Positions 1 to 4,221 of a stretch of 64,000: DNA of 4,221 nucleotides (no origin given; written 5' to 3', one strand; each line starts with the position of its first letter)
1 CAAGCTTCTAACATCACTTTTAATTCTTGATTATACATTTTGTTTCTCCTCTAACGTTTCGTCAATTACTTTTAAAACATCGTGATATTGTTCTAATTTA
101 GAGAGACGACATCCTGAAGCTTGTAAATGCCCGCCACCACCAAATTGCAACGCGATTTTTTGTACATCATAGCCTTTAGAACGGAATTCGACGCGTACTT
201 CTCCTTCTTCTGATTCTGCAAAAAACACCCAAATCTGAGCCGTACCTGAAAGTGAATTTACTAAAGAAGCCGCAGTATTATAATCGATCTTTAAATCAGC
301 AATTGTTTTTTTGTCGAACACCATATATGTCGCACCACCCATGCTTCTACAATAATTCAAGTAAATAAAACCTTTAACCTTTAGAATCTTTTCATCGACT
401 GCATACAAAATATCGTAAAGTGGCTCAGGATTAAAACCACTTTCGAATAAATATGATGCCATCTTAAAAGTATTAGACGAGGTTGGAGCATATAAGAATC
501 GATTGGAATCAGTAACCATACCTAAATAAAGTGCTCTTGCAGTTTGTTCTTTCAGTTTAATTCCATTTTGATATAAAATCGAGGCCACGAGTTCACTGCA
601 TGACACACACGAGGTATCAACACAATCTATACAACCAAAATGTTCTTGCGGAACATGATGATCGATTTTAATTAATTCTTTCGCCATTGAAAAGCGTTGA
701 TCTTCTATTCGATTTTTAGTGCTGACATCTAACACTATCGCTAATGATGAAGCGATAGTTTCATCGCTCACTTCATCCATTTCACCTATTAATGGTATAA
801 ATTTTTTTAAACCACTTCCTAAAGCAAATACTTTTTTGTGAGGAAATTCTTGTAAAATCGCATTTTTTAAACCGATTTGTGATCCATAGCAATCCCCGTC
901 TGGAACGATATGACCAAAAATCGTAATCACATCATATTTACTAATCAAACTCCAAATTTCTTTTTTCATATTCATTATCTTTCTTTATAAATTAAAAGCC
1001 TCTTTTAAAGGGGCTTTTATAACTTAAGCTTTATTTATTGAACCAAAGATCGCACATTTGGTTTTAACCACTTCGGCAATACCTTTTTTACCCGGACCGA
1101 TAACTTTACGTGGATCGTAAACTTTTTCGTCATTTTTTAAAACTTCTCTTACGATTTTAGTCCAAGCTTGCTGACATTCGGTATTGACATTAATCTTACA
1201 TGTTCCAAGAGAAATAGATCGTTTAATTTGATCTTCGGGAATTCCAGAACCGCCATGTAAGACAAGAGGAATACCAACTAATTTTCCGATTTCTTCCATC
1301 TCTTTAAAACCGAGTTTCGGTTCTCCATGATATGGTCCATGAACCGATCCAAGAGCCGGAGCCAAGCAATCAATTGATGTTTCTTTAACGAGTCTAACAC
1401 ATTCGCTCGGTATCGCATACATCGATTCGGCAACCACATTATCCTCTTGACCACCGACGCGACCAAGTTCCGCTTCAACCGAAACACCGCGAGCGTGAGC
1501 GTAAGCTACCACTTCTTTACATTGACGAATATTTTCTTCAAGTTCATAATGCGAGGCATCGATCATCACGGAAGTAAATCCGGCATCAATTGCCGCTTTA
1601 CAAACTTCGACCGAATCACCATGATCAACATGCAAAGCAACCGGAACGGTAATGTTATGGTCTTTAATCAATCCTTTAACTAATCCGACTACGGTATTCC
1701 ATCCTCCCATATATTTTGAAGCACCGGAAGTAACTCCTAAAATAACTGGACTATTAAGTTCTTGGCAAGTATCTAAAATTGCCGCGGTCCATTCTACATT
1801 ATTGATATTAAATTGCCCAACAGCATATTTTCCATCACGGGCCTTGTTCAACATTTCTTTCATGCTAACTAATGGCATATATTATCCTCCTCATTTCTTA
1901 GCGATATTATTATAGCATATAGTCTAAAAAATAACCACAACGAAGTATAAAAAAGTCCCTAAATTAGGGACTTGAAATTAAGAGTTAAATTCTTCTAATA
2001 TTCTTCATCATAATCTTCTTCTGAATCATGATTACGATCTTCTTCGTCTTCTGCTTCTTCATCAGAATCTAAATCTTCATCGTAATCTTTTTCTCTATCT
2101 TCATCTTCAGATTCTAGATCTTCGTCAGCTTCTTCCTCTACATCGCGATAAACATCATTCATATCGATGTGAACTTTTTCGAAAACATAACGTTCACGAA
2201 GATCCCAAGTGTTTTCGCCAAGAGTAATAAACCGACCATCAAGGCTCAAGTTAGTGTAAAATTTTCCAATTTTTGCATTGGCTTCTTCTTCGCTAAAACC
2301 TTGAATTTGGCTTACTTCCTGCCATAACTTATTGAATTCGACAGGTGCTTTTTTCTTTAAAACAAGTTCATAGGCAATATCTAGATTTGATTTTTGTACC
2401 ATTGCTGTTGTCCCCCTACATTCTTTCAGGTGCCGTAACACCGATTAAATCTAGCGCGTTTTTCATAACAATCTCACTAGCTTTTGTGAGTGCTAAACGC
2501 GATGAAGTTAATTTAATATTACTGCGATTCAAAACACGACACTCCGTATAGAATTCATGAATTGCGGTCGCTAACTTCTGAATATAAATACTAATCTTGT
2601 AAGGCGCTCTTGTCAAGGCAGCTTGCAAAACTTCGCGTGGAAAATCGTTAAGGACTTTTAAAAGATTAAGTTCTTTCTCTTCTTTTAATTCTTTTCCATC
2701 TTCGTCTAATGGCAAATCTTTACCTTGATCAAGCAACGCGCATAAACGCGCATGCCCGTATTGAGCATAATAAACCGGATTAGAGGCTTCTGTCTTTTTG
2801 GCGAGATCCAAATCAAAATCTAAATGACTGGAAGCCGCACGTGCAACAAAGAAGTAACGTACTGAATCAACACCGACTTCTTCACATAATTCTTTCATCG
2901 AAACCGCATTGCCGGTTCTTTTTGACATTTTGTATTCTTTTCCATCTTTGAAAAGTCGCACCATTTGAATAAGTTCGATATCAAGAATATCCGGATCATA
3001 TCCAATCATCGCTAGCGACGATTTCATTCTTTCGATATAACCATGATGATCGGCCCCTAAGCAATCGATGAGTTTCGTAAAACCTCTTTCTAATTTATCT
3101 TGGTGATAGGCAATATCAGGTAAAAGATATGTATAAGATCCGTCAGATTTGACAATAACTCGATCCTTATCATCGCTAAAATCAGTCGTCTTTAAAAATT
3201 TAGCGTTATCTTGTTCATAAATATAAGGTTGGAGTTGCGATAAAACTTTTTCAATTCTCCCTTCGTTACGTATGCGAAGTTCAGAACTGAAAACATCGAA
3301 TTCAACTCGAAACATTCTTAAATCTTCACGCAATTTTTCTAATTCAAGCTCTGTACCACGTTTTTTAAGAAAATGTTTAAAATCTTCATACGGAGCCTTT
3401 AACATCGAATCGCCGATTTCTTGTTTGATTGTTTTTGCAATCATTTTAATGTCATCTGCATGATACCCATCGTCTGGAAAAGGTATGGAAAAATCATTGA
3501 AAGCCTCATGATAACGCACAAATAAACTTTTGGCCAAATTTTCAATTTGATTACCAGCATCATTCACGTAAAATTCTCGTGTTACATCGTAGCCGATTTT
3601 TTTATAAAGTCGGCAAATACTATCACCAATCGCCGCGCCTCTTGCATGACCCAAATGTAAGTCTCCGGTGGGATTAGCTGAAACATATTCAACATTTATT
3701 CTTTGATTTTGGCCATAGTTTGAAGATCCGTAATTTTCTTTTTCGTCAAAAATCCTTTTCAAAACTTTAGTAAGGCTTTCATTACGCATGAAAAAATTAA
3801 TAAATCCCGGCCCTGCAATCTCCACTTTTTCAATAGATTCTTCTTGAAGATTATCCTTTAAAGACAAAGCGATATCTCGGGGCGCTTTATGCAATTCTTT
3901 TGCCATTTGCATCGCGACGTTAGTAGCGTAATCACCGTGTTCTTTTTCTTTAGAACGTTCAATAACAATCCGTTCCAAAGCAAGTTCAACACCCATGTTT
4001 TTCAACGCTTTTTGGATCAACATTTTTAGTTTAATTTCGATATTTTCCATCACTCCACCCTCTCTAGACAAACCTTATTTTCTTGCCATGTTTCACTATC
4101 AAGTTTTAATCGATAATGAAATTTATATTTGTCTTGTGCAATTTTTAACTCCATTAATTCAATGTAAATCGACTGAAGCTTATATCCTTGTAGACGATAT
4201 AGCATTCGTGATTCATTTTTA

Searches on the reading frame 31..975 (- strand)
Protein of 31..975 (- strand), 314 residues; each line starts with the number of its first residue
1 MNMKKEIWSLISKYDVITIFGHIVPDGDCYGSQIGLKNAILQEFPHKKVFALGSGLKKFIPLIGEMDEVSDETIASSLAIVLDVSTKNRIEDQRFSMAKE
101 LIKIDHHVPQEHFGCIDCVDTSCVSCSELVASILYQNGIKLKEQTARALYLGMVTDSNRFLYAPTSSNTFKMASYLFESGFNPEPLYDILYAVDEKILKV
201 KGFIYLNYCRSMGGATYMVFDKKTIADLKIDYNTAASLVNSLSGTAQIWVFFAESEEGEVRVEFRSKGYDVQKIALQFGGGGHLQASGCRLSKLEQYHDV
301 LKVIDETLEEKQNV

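Call 58: search_protein_families(library=pfam, proteins=[window:31-975:-], max_evalue=0.00001)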
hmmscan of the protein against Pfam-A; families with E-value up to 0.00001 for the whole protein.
window:31-975:- (314 aa): 2 families
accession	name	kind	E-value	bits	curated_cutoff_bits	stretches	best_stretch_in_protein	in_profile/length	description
PF01368.27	DHH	-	3.4e-16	60.1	28.1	1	17-153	2-125/125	DHH family, N-terminal domain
PF02272.25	DHHA1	-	4.9e-13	49.9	25.9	1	229-310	12-102/102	DHHA1 domain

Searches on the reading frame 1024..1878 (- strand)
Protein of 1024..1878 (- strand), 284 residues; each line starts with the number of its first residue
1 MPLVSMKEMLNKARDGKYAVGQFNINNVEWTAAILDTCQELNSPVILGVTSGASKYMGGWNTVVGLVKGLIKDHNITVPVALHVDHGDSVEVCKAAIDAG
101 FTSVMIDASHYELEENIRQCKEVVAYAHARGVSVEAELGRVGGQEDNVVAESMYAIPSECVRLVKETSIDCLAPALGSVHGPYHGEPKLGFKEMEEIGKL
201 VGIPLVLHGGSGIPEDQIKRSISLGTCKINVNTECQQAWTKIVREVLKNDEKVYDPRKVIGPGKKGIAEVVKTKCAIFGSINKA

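Call 58: search_protein_families(library=pfam, proteins=[window:1024-1878:-], max_evalue=0.00001)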
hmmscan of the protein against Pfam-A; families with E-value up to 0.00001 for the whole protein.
window:1024-1878:- (284 aa): 1 family
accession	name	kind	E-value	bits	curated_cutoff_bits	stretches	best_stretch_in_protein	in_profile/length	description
PF01116.26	F_bP_aldolase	-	3.7e-105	351.8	25.5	1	4-283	1-277/277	Fructose-bisphosphate aldolase class-II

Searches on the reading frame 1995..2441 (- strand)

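Call 60: search_protein_families(library=pfam, proteins=[window:1995-2441:-], max_evalue=0.00001)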
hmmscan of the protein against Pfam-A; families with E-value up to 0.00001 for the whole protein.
window:1995-2441:- (148 aa): 1 family
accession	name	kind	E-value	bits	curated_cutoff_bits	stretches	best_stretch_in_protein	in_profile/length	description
PF05066.19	HARE-HTH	-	2.8e-06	28.1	25.9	1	26-83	9-70/71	HB1, ASXL, restriction endonuclease HTH domain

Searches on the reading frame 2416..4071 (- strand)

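Call 58: search_protein_families(library=pfam, proteins=[window:2416-4071:-], max_evalue=0.00001)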
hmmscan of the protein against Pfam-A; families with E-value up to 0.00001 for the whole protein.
window:2416-4071:- (551 aa): 6 families
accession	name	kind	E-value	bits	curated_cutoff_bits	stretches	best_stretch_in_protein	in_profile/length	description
PF05746.21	DALR_1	-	3e-29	101.9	22.3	1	437-551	2-117/117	DALR anticodon binding domain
PF03485.21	Arg_tRNA_synt_N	-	6.7e-28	97.6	21.5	1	15-95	3-85/85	Arginyl tRNA synthetase N terminal domain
PF00750.26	tRNA-synt_1d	-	1.1e-26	94.1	23.3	1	107-398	5-297/349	tRNA synthetases class I (R), catalytic domain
PF00133.28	tRNA-synt_1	-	2e-09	37.2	22.7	0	369-414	363-408/414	tRNA synthetases class I (I, L, M and V)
PF09334.17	tRNA-synt_1g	-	6.2e-08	32.2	20.1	0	378-431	324-376/391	tRNA synthetases class I (M)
PF01406.26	tRNA-synt_1e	-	1.6e-06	28.2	27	0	379-423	251-295/301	tRNA synthetases class I (C) catalytic domain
